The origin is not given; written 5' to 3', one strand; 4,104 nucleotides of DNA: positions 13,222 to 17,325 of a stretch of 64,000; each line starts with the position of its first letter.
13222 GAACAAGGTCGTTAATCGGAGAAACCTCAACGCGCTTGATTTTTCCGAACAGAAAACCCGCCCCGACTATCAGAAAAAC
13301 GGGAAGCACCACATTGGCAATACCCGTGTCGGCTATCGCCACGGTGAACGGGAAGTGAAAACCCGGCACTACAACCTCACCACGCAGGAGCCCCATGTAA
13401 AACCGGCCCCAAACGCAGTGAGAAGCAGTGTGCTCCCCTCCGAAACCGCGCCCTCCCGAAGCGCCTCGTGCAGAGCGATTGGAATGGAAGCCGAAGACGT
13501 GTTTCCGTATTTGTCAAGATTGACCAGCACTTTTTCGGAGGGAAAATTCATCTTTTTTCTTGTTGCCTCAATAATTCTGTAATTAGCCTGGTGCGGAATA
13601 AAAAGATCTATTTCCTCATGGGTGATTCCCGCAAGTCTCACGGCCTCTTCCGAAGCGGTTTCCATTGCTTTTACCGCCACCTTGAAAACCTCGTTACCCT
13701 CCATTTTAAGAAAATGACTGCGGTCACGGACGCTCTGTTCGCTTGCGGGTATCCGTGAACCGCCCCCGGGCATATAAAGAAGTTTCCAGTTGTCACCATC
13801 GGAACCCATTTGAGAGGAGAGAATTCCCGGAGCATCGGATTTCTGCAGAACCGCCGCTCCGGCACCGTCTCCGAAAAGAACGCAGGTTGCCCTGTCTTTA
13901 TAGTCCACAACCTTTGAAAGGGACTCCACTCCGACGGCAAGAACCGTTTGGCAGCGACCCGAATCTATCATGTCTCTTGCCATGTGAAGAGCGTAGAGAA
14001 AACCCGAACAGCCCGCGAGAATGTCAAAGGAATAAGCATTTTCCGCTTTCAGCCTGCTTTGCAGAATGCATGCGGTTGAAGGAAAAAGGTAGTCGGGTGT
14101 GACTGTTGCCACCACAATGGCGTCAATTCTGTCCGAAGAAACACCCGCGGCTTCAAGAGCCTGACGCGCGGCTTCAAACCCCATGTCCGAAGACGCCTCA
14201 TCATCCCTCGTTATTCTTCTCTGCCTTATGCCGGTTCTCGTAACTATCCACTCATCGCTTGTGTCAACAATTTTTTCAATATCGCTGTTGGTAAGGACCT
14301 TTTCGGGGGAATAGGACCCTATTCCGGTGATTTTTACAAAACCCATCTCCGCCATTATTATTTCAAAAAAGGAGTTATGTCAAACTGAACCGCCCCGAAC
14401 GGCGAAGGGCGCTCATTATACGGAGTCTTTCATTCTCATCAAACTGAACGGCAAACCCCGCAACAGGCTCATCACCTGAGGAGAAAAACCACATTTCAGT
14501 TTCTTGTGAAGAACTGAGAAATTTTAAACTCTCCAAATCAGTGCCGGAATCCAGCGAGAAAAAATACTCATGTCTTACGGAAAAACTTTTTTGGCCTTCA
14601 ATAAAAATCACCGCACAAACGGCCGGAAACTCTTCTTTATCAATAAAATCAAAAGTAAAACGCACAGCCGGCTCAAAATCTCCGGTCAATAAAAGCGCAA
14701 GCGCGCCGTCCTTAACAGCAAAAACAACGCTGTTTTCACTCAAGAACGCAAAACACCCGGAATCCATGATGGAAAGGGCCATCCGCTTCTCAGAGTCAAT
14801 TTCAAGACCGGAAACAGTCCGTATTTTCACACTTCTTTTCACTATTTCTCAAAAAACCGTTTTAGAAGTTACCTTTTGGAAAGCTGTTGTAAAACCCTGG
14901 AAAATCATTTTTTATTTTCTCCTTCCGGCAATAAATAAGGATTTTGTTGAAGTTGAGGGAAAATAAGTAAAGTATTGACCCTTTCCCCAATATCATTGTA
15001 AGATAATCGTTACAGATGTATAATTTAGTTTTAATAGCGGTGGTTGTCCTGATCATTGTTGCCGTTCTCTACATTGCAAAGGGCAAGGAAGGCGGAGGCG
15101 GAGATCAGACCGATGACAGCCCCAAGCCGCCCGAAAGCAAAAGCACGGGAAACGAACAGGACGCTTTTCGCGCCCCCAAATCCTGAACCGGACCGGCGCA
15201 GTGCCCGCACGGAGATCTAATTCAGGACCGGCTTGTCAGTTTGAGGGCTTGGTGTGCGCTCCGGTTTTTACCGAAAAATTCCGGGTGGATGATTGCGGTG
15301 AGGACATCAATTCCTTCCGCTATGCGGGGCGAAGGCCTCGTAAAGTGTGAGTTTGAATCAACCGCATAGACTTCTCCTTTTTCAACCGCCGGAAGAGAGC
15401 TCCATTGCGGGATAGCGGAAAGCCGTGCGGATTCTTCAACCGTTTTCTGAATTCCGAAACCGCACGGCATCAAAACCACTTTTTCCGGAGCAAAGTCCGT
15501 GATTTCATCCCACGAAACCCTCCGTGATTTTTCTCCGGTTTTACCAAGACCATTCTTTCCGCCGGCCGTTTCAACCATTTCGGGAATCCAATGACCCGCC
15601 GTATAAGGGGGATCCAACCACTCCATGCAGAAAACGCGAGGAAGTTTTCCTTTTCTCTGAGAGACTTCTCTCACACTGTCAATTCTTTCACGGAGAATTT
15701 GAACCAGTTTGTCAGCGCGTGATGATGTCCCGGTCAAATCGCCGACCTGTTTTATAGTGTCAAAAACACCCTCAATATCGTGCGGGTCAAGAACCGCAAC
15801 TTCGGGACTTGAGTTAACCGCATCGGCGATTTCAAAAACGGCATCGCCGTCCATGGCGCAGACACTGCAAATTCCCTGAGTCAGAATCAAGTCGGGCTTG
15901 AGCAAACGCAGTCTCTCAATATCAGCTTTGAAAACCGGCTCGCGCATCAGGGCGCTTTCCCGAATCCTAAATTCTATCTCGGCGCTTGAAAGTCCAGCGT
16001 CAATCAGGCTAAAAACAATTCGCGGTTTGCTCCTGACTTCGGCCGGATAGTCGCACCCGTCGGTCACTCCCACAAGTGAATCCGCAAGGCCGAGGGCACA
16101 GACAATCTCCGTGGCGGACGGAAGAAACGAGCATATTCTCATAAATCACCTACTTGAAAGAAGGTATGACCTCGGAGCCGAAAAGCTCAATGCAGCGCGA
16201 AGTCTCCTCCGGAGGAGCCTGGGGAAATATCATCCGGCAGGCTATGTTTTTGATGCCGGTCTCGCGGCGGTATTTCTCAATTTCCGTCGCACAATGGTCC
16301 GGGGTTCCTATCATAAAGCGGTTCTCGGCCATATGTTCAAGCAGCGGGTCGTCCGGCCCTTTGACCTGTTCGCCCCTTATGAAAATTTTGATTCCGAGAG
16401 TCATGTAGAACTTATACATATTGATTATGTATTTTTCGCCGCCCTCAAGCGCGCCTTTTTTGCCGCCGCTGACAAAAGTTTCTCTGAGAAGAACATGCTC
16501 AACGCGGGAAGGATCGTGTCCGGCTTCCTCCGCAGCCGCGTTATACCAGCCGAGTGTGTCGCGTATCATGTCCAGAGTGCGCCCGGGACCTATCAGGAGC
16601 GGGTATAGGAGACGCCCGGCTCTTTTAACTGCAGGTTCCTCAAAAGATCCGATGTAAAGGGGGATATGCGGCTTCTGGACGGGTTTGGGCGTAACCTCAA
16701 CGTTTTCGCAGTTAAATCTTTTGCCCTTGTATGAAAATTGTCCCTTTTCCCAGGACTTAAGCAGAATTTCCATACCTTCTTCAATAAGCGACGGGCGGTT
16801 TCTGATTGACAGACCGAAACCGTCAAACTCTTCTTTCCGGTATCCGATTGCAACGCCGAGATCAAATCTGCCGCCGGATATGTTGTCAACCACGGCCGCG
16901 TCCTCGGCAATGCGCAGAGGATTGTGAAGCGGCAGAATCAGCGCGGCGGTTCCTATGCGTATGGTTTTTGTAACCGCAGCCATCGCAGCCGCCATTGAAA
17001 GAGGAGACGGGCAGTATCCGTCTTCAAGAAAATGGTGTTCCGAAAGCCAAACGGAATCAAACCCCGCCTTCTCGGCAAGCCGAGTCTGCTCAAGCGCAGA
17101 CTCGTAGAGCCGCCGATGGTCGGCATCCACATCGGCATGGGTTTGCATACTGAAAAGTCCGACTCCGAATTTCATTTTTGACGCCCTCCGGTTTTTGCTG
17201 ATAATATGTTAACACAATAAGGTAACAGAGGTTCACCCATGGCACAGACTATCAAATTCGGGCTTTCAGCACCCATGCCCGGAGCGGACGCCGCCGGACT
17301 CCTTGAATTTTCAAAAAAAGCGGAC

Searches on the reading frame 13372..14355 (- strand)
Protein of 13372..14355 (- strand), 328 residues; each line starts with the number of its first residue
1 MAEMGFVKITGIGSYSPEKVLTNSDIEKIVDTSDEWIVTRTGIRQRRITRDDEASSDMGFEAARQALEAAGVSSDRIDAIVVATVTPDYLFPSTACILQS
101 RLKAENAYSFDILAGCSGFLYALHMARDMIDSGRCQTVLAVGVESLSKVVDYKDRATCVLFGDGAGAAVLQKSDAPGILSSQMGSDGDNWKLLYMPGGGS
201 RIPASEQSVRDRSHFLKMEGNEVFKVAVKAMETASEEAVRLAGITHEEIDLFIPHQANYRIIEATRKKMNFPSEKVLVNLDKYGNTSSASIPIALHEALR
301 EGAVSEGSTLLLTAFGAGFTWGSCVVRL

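Call 75: search_protein_families(library=pfam, proteins=[window:13372-14355:-], max_evalue=0.001)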
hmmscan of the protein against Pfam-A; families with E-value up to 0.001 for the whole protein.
window:13372-14355:- (328 aa): 5 families
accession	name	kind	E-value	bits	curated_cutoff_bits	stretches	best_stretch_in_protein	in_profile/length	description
PF08541.16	ACP_syn_III_C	-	8.1e-38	128.9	26.6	1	242-327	4-89/90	3-Oxoacyl-[acyl-carrier-protein (ACP)] synthase III C terminal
PF08545.16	ACP_syn_III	-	1.2e-31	108.9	24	1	110-187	1-80/80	3-Oxoacyl-[acyl-carrier-protein (ACP)] synthase III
PF00108.29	Thiolase_N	-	6.2e-11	42.6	26.4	1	39-154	7-123/260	Thiolase, N-terminal domain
PF00109.32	ketoacyl-synt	-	6.8e-06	26.3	20.8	1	114-147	172-205/252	Beta-ketoacyl synthase, N-terminal domain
PF00195.25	Chal_sti_synt_N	-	0.00065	19.6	27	0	52-170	96-221/225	Chalcone and stilbene synthases, N-terminal domain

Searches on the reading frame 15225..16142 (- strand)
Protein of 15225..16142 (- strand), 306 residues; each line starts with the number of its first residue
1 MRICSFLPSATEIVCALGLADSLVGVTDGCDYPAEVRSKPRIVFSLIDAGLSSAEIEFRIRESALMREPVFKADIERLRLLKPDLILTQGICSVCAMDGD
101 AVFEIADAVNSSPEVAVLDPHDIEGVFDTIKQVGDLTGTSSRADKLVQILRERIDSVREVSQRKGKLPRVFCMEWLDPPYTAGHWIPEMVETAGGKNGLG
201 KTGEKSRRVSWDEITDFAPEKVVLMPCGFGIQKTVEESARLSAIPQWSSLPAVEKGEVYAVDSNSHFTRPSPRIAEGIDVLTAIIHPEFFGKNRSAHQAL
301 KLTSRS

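Call 75: search_protein_families(library=pfam, proteins=[window:15225-16142:-], max_evalue=0.001)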
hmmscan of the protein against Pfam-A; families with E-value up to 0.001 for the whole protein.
window:15225-16142:- (306 aa): 1 family
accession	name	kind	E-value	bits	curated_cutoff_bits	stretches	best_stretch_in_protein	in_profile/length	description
PF01497.23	Peripla_BP_2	-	6.6e-19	68.7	27.5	1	8-263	6-233/235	Periplasmic binding protein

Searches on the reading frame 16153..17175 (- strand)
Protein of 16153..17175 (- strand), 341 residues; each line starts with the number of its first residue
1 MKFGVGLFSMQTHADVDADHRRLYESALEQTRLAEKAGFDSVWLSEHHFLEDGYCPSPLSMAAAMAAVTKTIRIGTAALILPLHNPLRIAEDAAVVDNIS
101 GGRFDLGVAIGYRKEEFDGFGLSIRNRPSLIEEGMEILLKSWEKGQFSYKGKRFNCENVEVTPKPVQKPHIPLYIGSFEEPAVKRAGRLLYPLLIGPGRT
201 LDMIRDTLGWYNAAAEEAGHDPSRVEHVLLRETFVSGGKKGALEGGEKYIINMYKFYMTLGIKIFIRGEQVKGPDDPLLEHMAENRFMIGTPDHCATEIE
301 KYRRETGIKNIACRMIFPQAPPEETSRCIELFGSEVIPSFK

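Call 75: search_protein_families(library=pfam, proteins=[window:16153-17175:-], max_evalue=0.001)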
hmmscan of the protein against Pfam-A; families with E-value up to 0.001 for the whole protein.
window:16153-17175:- (341 aa): 1 family
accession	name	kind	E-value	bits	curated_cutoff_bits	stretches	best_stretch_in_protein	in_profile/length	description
PF00296.26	Bac_luciferase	-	7.5e-61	206.6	27.9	1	13-307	10-311/314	Luciferase-like monooxygenase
